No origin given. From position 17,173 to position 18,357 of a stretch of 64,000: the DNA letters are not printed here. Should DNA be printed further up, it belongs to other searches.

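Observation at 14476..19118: Compact plus-strand cluster: CBS-ParB-like protein, two-domain cupredoxin, YafJ/EgtC-type amidotransferase, coupled unknown protein, Cas4-like nuclease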

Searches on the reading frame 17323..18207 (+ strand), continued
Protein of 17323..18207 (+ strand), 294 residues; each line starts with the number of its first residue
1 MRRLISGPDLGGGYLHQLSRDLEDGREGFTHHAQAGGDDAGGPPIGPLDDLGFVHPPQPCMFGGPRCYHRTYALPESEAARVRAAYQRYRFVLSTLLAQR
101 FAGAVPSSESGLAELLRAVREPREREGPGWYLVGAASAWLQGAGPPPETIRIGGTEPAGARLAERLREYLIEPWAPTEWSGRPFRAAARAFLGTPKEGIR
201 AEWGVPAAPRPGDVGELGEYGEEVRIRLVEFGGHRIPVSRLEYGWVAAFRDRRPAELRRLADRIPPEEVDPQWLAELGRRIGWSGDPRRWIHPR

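Call 42: find_encoding_contigs(protein=P0167, flank=6000, max_places=3)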
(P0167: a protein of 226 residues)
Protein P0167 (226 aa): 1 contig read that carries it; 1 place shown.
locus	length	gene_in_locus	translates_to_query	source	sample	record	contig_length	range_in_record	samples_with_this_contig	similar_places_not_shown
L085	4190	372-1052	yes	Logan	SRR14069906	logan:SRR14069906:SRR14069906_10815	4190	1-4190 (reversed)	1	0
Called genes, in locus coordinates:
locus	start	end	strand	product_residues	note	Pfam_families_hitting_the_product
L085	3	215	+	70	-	?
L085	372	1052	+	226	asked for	-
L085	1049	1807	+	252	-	PF08032:SpoU_sub_bind, PF00588:SpoU_methylase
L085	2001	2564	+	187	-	-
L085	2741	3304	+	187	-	PF04542:Sigma70_r2, PF08281:Sigma70_r4_2, PF04545:Sigma70_r4 (weak)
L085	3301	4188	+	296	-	?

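Call 61: search_protein_families(library=pfam, proteins=[L049:10939-12333:-, L049:12711-14957:+, L049:12098-14986:+, L049:10378-12510:+, L059:11521-13788:+, L059:11485-13974:-, L059:14164-16617:+, L059:14427-16655:+], max_evalue=0.001)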
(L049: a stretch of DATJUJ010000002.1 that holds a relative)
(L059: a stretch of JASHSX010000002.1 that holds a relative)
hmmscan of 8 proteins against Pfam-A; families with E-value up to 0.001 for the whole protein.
L049:10939-12333:- (464 aa): 0 families

L049:12711-14957:+ (748 aa): 0 families

L049:12098-14986:+ (962 aa): 0 families

L049:10378-12510:+ (710 aa): 3 families
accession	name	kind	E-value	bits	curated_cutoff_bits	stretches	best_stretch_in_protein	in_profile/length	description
PF13692.12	Glyco_trans_1_4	-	3.2e-23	83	27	1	536-671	3-137/142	Glycosyl transferases group 1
PF00534.26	Glycos_transf_1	-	5e-18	65.7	26.4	1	534-671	15-153/172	Glycosyl transferases group 1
PF20706.3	GT4-conflict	-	9.5e-06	25.3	26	1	531-637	194-310/385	Family 4 Glycosyltransferase in conflict systems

L059:11521-13788:+ (755 aa): 0 families

L059:11485-13974:- (829 aa): 0 families

L059:14164-16617:+ (817 aa): 0 families

L059:14427-16655:+ (742 aa): 0 families

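Call 69: list_cluster_members(proteins=[window:17323-18207:+, window:18279-19118:+, window:16463-17323:+, window:14476-15312:+, window:15354-16412:+])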
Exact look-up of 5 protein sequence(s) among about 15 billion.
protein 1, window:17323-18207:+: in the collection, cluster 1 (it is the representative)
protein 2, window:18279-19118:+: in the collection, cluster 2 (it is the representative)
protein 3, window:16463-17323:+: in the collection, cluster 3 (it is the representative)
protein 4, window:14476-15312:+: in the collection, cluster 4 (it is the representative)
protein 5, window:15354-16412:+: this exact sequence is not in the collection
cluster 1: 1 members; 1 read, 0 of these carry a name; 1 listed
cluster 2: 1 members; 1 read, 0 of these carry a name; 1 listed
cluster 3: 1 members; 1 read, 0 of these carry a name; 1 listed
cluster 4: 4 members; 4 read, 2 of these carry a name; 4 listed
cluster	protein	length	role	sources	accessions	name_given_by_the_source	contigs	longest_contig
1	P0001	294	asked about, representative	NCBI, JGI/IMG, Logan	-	-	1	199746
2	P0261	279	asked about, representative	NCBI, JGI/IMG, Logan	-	-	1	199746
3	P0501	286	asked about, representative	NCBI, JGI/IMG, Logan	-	-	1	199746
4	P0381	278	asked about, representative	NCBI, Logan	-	-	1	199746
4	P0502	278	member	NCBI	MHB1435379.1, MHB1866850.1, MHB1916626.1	MAG: CBS domain-containing protein [Thermoplasmata archaeon]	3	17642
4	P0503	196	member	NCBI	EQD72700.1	CBS domain containing protein, partial [mine drainage metagenome]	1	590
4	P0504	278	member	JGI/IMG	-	-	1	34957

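Call 70: find_encoding_contigs(protein=P0001, flank=10000, max_places=1)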
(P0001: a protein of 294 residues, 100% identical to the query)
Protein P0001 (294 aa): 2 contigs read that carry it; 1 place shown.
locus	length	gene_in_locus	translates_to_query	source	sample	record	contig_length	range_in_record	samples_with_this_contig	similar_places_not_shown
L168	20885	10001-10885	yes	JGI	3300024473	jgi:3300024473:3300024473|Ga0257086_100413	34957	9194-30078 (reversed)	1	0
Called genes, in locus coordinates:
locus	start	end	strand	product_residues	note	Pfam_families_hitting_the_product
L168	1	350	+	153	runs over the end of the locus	PF03091:CutA1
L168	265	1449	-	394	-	PF00162:PGK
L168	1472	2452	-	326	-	PF02558:ApbA, PF08546:ApbA_C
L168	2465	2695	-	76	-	-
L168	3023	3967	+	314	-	PF00056:Ldh_1_N, PF02866:Ldh_1_C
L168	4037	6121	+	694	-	PF00270:DEAD (weak), PF06733:DEAD_2, PF06777:HBB (weak), PF13307:Helicase_C_2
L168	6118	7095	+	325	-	PF00288:GHMP_kinases_N, PF08544:GHMP_kinases_C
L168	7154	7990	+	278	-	PF00571:CBS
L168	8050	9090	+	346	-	PF00127:Copper-bind (faint)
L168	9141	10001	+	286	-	PF13230:GATase_4, PF13522:GATase_6 (weak)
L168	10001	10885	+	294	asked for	-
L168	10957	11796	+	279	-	-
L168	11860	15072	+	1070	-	PF10282:Lactonase (faint)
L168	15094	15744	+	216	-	-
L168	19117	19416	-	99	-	-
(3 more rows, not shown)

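Call 74: search_solved_structures(query=A1, max_evalue=1, show_alignments=1)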
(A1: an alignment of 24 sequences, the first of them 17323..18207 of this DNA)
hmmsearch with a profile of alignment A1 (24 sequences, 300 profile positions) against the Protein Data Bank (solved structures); distinct sequences matched with E-value up to 1: 4.
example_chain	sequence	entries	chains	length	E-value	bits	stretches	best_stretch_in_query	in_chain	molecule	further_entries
2ewr_A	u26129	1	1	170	5.8e-11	45.6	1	116-269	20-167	hypothetical protein TM1012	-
4hx0_A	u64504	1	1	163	6.1e-11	45.6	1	117-269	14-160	Putative nucleotidyltransferase TM1012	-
2fcl_A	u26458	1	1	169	6.3e-11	45.5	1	116-269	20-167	hypothetical protein TM1012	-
2izw_A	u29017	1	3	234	0.059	16.1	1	119-181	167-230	RYEGRASS MOTTLE VIRUS COAT PROTEIN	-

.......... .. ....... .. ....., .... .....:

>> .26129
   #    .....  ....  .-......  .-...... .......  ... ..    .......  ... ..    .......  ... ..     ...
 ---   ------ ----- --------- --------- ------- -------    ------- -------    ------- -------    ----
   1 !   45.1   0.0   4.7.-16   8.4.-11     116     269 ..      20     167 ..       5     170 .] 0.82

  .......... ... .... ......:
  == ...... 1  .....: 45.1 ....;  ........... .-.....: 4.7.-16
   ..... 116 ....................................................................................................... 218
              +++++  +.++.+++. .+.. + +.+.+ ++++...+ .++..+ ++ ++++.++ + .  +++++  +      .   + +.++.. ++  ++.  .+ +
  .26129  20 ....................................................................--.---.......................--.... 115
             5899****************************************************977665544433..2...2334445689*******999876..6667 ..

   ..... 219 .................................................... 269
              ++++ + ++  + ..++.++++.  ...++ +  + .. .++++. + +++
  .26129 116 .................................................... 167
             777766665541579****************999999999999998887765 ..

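Call 86: fold_search(model_id=the predicted structure, library=pdb)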
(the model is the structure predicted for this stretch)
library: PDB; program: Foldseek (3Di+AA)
matches with E <= 10: 394; with E <= 0.001: 7
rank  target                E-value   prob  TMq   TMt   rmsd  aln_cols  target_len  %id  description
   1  2ewr                  1.7e-07  1.00  0.35  0.60   6.2       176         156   21  Crystal structure of a putative nucleotidyltransferase (tm1012) from Thermotoga maritima at 1.60 A resolution (released 2005-12-06)
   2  2fcl                  4.3e-07  1.00  0.35  0.60   6.0       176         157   20  Crystal structure of a putative nucleotidyltransferase (tm1012) from Thermotoga maritima at 1.35 A resolution (released 2006-03-14)
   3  4hx0                  2.1e-05  1.00  0.34  0.56   9.0       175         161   20  Crystal structure of a putative nucleotidyltransferase (TM1012) from Thermotoga maritima at 1.87 A resolution (released 2013-09-11)
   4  8an4_B                4.2e-05  1.00  0.40  0.57   6.0       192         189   17  MenT1 toxin (rv0078a) from Mycobacterium tuberculosis H37Rv (released 2023-08-02)
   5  8an5_B                1.5e-04  1.00  0.37  0.54   5.7       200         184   16  MenAT1 toxin-antitoxin complex (rv0078a-rv0078b) from Mycobacterium tuberculosis H37Rv (released 2023-08-02)
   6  8an5_A                1.6e-04  1.00  0.41  0.58   6.7       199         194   16  MenAT1 toxin-antitoxin complex (rv0078a-rv0078b) from Mycobacterium tuberculosis H37Rv (released 2023-08-02)
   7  5uvd                  6.1e-04  1.00  0.38  0.48   6.3       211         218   10  Crystal structure of an antigenic nucleotidyltransferase-like protein from Paracoccidioides brasiliensis (released 2018-01-31)
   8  2q0e_B                8.3e-02  0.41  0.21  0.20  13.4       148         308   13  Terminal uridylyl transferase 4 from Trypanosoma brucei with bound GTP (released 2007-08-28)
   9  5txz_A                9.4e-02  0.47  0.29  0.27  10.2       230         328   15  DNA Polymerase Mu Reactant Complex, 100mM Mg2+ (15 min) (released 2017-08-30)
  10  5vzd_A                1.1e-01  0.38  0.28  0.25  10.4       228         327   16  Pre-catalytic ternary complex of human Polymerase Mu (W434A) mutant with incoming nonhydrolyzable UMPNPP (released 2017-07-05)
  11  7co8_A                1.2e-01  0.66  0.26  0.23   6.3       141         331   17  Ternary complex of DNA polymerase Mu with 2-nt gapped DNA (T:dGMPNPP) (released 2021-06-30)
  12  4yd1_A                1.3e-01  0.38  0.29  0.26   9.9       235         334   15  Ternary complex of human DNA Polymerase Mu with 2-nt gapped DNA substrate and an incoming nonhydrolyzable dUMPNPP (released 2015-08-05)
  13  5vz7_A                1.3e-01  0.35  0.27  0.25  10.3       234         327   16  Pre-catalytic ternary complex of human Polymerase Mu (G433A) mutant with incoming nonhydrolyzable UMPNPP (released 2017-07-05)
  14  5vzg_A                1.5e-01  0.54  0.25  0.23   7.3       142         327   19  Pre-catalytic ternary complex of human Polymerase Mu (W434H) mutant with incoming nonhydrolyzable UMPNPP (released 2017-07-05)
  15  4lzd                  1.6e-01  0.41  0.23  0.21   7.1       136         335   17  Human DNA polymerase mu- Apoenzyme (released 2014-02-05)
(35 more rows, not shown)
